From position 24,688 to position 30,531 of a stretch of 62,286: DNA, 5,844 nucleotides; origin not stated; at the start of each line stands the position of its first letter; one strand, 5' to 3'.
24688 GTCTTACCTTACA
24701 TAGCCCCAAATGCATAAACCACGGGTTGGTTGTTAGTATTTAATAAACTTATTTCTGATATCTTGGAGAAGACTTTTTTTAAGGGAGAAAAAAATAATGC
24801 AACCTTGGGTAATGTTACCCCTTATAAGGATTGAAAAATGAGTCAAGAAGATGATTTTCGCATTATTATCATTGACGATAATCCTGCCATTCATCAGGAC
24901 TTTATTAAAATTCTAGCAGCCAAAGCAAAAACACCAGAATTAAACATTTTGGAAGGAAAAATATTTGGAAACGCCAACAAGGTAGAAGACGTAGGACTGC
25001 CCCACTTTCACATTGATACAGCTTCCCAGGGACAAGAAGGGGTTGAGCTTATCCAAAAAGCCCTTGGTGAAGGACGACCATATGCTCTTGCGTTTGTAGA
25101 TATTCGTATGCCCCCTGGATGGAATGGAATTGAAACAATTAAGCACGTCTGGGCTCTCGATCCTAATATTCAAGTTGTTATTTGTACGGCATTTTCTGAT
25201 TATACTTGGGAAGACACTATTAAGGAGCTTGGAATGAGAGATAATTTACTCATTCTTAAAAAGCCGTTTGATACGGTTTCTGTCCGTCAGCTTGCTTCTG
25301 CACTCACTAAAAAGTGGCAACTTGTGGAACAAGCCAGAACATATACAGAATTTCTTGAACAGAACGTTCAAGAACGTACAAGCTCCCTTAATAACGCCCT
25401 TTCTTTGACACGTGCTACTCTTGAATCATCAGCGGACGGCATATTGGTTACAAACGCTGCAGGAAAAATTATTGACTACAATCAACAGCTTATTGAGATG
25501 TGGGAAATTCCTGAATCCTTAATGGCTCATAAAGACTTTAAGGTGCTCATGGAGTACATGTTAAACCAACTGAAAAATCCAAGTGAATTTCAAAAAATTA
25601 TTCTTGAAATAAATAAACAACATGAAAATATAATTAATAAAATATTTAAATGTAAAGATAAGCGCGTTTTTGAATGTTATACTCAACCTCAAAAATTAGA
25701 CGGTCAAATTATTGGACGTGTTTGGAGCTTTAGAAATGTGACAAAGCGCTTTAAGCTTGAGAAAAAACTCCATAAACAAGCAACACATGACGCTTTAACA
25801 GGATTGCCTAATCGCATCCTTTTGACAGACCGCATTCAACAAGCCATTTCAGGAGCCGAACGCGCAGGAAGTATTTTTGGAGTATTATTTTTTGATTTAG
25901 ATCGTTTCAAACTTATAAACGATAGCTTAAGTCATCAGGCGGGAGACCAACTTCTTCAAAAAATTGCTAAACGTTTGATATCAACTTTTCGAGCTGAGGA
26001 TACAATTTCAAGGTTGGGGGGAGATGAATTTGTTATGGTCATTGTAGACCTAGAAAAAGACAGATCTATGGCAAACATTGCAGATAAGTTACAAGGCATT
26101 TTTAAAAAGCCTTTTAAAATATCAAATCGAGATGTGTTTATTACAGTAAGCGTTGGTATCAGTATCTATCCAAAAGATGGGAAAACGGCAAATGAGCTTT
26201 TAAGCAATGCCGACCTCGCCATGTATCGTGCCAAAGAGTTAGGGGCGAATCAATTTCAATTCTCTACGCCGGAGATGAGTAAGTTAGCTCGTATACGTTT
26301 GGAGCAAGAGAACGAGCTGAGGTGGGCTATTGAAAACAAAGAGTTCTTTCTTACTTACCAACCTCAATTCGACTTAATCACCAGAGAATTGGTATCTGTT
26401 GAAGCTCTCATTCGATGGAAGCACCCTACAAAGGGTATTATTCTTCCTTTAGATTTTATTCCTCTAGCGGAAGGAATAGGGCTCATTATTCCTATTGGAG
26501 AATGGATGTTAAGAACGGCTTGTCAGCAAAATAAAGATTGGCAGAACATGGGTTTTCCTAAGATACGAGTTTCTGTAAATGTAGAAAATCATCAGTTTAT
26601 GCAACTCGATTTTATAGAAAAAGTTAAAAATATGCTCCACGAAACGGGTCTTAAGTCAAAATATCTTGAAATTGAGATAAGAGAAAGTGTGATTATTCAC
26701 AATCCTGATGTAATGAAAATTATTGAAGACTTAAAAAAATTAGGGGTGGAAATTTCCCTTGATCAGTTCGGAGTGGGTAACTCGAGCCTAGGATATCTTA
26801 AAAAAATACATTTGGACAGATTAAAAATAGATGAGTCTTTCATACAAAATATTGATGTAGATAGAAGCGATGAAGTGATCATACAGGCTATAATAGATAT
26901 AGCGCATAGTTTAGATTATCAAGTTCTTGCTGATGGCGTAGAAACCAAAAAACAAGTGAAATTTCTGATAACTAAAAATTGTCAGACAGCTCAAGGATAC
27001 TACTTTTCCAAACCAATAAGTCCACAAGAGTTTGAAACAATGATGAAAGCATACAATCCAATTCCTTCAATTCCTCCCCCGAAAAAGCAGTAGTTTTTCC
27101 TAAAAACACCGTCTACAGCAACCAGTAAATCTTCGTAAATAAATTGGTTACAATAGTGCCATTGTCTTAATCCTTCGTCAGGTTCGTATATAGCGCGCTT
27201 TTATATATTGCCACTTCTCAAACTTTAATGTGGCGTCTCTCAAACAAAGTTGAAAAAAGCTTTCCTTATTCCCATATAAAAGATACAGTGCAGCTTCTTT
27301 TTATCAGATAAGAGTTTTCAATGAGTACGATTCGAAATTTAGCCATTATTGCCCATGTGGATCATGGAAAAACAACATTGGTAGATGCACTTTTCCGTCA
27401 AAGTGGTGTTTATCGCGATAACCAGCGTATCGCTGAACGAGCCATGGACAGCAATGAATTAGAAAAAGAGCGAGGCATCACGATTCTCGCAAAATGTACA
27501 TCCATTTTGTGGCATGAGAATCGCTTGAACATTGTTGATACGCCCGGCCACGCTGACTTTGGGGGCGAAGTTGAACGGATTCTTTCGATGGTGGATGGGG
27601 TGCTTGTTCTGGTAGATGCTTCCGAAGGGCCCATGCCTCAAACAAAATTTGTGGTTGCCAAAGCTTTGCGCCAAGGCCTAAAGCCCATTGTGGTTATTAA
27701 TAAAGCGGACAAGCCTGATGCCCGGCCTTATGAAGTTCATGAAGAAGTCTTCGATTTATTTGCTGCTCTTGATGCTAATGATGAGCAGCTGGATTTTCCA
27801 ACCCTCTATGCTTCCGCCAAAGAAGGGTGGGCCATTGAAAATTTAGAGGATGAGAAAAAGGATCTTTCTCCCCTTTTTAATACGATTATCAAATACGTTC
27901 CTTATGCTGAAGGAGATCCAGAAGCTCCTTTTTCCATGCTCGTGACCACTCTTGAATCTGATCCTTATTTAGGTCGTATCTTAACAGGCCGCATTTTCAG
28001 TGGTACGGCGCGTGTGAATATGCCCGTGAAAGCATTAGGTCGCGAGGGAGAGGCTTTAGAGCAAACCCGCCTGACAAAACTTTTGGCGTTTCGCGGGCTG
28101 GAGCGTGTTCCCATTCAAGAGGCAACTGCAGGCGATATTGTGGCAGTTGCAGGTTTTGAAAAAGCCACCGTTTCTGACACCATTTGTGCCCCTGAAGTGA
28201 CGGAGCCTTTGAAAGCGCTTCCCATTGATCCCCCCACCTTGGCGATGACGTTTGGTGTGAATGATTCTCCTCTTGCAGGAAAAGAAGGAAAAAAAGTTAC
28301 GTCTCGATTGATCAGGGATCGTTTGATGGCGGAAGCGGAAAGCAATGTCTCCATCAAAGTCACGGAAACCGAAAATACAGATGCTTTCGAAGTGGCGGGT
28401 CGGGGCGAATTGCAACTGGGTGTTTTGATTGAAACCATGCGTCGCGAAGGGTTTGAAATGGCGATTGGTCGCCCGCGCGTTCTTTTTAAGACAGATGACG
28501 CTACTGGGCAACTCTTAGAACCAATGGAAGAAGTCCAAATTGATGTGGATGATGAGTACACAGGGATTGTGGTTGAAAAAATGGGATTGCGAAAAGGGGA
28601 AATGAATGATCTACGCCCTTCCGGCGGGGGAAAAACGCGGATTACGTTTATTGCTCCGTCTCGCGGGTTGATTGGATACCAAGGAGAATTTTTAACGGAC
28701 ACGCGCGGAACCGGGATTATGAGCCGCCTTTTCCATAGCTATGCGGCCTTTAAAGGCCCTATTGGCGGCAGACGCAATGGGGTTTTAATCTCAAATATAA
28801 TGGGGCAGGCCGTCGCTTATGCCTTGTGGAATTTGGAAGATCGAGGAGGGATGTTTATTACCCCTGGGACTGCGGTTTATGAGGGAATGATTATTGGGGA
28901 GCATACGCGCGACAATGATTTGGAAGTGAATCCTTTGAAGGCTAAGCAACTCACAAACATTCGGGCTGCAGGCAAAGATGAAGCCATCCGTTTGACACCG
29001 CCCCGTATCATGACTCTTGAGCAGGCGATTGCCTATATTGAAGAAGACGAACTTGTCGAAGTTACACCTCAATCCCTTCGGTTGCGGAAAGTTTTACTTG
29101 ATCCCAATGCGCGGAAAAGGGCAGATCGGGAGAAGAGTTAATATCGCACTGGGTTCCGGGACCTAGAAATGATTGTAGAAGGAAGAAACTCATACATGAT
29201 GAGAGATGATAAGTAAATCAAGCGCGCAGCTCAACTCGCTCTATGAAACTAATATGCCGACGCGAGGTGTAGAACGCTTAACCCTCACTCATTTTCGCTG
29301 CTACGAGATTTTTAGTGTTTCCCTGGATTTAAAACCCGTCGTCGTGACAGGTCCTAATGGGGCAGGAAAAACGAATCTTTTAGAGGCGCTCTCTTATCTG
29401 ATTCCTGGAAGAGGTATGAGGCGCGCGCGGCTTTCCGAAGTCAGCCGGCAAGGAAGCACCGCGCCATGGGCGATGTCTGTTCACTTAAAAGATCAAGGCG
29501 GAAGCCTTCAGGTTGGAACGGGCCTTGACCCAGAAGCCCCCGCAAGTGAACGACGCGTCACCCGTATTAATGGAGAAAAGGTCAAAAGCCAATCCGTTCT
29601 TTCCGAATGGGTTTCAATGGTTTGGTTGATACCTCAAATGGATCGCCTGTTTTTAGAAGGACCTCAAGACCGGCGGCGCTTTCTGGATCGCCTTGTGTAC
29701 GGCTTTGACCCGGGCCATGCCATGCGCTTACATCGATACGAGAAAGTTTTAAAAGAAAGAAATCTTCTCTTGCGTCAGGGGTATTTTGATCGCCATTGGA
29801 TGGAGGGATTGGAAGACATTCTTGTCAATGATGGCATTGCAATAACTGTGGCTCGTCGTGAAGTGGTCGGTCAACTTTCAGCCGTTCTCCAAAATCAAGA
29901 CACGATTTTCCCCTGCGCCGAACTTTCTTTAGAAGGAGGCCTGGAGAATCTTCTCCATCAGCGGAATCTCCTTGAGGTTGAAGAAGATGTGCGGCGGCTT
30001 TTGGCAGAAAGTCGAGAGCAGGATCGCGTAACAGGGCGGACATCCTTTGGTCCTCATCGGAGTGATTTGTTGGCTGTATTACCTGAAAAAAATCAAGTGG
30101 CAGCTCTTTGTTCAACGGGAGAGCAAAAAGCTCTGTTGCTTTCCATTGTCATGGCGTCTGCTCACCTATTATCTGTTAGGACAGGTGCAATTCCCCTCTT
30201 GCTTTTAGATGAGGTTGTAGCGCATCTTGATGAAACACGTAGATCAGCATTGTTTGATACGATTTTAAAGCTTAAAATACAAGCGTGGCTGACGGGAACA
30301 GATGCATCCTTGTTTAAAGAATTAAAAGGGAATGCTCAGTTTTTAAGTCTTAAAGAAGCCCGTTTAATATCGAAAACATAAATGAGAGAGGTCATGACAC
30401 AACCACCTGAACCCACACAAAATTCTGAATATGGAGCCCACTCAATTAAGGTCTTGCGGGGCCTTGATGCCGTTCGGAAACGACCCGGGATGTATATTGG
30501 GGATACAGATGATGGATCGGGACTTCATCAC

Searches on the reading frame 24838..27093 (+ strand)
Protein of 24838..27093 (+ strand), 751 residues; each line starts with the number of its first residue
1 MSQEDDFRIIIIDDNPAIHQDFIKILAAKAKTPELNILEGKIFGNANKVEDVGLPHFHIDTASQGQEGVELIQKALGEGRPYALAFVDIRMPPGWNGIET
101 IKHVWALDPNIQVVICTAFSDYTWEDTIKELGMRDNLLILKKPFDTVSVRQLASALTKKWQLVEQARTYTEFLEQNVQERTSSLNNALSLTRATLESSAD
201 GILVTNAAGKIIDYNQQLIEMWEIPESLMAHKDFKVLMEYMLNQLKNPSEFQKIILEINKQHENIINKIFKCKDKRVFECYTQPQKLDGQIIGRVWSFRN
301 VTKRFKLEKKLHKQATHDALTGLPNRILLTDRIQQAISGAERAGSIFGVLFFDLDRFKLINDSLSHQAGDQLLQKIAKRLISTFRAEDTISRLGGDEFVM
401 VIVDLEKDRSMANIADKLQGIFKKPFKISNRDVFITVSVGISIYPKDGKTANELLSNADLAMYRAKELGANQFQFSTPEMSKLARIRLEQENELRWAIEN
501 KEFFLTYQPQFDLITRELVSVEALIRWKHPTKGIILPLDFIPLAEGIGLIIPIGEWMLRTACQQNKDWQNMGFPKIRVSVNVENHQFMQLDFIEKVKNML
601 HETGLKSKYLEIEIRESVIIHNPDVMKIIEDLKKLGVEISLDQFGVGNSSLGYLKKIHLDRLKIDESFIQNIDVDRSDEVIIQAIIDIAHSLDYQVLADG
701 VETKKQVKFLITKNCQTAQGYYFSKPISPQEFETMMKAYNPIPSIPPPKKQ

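Call 12: search_protein_families(library=pfam, proteins=[window:24838-27093:+], max_evalue=0.001)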
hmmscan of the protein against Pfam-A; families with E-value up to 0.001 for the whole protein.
window:24838-27093:+ (751 aa): 5 families
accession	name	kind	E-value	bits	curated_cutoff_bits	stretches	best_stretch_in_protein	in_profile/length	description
PF00563.25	EAL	-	1.8e-71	240.7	31.3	1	492-726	2-236/236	EAL domain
PF00990.26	GGDEF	-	1.4e-46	158.7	23.8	1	315-472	1-161/161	Diguanylate cyclase, GGDEF domain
PF00072.30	Response_reg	-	2.5e-09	37.7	30.2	1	56-149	22-106/111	Response regulator receiver domain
PF13188.13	PAS_8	-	0.00018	21.7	21.8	1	192-230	4-44/65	PAS domain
PF12860.13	PAS_7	-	0.00019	22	27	1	196-307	2-113/115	PAS fold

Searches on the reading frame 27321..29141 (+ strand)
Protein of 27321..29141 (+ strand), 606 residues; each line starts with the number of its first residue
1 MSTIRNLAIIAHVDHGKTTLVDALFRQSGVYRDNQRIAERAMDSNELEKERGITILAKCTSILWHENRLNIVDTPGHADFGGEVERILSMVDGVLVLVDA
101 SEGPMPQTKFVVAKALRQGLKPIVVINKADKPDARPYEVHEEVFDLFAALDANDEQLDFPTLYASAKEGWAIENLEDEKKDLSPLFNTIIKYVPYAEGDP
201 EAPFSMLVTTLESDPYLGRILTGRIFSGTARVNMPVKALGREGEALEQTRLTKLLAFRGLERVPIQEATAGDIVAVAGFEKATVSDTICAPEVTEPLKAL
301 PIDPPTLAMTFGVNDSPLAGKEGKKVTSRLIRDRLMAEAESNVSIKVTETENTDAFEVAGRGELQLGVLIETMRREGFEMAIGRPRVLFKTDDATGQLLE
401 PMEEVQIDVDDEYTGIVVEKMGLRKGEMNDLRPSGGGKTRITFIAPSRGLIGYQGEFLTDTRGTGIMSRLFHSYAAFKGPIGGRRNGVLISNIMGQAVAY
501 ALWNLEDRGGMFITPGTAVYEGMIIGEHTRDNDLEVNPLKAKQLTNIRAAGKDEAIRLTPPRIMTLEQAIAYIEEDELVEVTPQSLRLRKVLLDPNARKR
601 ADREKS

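Call 12: search_protein_families(library=pfam, proteins=[window:27321-29141:+], max_evalue=0.001)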
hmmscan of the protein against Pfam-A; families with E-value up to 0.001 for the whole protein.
window:27321-29141:+ (606 aa): 7 families
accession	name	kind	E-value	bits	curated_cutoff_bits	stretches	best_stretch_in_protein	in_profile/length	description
PF00009.33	GTP_EFTU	-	3e-55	187.2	26.5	1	3-194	2-187/188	Elongation factor Tu GTP binding domain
PF21018.2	BipA_C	-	3.5e-48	162.4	23.8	1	486-594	1-109/110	TypA/BipA C-terminal domain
PF00679.30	EFG_C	-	8.6e-21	74.2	27.9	1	397-479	1-83/89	Elongation factor G C-terminus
PF03144.31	GTP_EFTU_D2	-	1.5e-14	54.6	30.3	1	218-289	1-73/73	Elongation factor Tu domain 2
PF22042.2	EF-G_D2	-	6.6e-13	49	27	1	203-289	1-82/84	Elongation factor G domain 2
PF01926.29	MMR_HSR1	-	1e-05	26.1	21.9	1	8-128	3-113/113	50S ribosome-binding GTPase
PF00735.24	Septin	-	0.00089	19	26.2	0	6-80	6-75/280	Septin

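Call 40: find_homologous_proteins(query=window:27321-29141:+, max_evalue=1e-50)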
Query window:27321-29141:+ (606 aa): 8000 proteins with E <= 1e-50 among 8000 candidates; the best 120 are listed.
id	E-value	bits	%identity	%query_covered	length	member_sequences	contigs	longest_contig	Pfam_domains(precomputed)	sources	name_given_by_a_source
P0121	0.0e+0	1288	96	100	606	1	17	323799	PF21018.3,PF01926.30,PF00679.31,PF00009.34,PF03144.32,PF22042.3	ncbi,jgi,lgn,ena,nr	ncbi:MAG: GTP-binding protein TypA [Alphaproteobacteria bacterium 41-28]|nr:MAG: GTP-binding protein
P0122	0.0e+0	1286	95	100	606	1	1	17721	PF21018.3,PF01926.30,PF00679.31,PF00009.34,PF03144.32,PF22042.3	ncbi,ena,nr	ncbi:MAG TPA: translational GTPase TypA [Alphaproteobacteria bacterium]|nr:translational GTPase TypA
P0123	0.0e+0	1284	95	100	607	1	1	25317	PF21018.3,PF00679.31,PF00009.34,PF03144.32,PF22042.3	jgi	jgi:GTP-binding protein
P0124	0.0e+0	1249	92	100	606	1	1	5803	PF21018.3,PF01926.30,PF00679.31,PF00009.34,PF03144.32,PF22042.3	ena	-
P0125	0.0e+0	1235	91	100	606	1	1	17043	PF21018.3,PF01926.30,PF00679.31,PF00009.34,PF03144.32,PF22042.3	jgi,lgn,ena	-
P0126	0.0e+0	1226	91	100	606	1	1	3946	PF21018.3,PF01926.30,PF00679.31,PF00009.34,PF03144.32,PF22042.3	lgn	-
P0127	0.0e+0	1222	90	100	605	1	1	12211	PF21018.3,PF01926.30,PF00679.31,PF00009.34,PF03144.32,PF22042.3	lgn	-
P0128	0.0e+0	1222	90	100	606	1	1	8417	PF21018.3,PF00679.31,PF00009.34,PF03144.32,PF22042.3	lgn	-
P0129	0.0e+0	1221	90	100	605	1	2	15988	PF21018.3,PF01926.30,PF00679.31,PF00009.34,PF03144.32,PF22042.3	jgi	jgi:GTP-binding protein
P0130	0.0e+0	1221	91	100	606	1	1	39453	PF21018.3,PF01926.30,PF00679.31,PF00009.34,PF03144.32,PF22042.3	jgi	jgi:GTP-binding protein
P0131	0.0e+0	1221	90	100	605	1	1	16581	PF21018.3,PF01926.30,PF00679.31,PF00009.34,PF03144.32,PF22042.3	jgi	jgi:GTP-binding protein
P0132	0.0e+0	1218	90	100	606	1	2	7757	PF21018.3,PF01926.30,PF00679.31,PF00009.34,PF03144.32,PF22042.3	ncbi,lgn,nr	ncbi:MAG: translational GTPase TypA [Alphaproteobacteria bacterium]|nr:translational GTPase TypA [Al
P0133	0.0e+0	1218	89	100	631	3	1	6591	PF21018.3,PF01926.30,PF00679.31,PF00009.34,PF03144.32,PF22042.3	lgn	-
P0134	0.0e+0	1217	90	100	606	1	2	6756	PF21018.3,PF01926.30,PF00679.31,PF00009.34,PF03144.32,PF22042.3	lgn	-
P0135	0.0e+0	1215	90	100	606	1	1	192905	PF21018.3,PF01926.30,PF00679.31,PF00009.34,PF03144.32,PF22042.3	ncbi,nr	ncbi:MAG: translational GTPase TypA [Proteobacteria bacterium]|nr:translational GTPase TypA [Pseudom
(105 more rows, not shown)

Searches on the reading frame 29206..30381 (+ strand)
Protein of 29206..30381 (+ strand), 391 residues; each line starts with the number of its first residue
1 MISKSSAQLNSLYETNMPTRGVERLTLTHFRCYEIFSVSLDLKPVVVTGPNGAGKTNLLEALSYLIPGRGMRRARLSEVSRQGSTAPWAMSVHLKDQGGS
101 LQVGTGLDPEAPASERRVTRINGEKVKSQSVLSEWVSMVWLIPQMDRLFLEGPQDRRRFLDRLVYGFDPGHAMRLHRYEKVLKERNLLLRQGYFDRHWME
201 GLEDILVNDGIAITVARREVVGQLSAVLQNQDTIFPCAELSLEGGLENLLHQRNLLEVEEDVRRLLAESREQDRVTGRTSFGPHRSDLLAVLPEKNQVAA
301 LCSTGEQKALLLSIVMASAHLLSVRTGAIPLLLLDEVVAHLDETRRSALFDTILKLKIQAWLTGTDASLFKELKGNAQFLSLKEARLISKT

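Call 12: search_protein_families(library=pfam, proteins=[window:29206-30381:+], max_evalue=0.001)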
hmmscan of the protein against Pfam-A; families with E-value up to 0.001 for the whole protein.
window:29206-30381:+ (391 aa): 6 families
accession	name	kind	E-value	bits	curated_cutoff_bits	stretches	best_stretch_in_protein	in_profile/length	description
PF02463.25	SMC_N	-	7e-18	65.3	40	1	22-372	2-204/220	RecF/RecN/SMC N terminal domain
PF13304.12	AAA_21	-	6.9e-10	39.9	27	1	46-357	3-286/304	AAA domain, putative AbiEii toxin, Type IV TA system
PF13476.12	AAA_23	-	1.2e-07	33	27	1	24-69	1-46/201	AAA domain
PF13175.12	AAA_15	-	1.4e-05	25.4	32.1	1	23-66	4-47/374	AAA ATPase domain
PF13555.12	AAA_29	-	0.00038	20.6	27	1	24-69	3-49/61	P-loop containing region of AAA domain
PF13558.12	SbcC_Walker_B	-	0.00041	21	27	1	298-352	29-87/90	SbcC/RAD50-like, Walker B motif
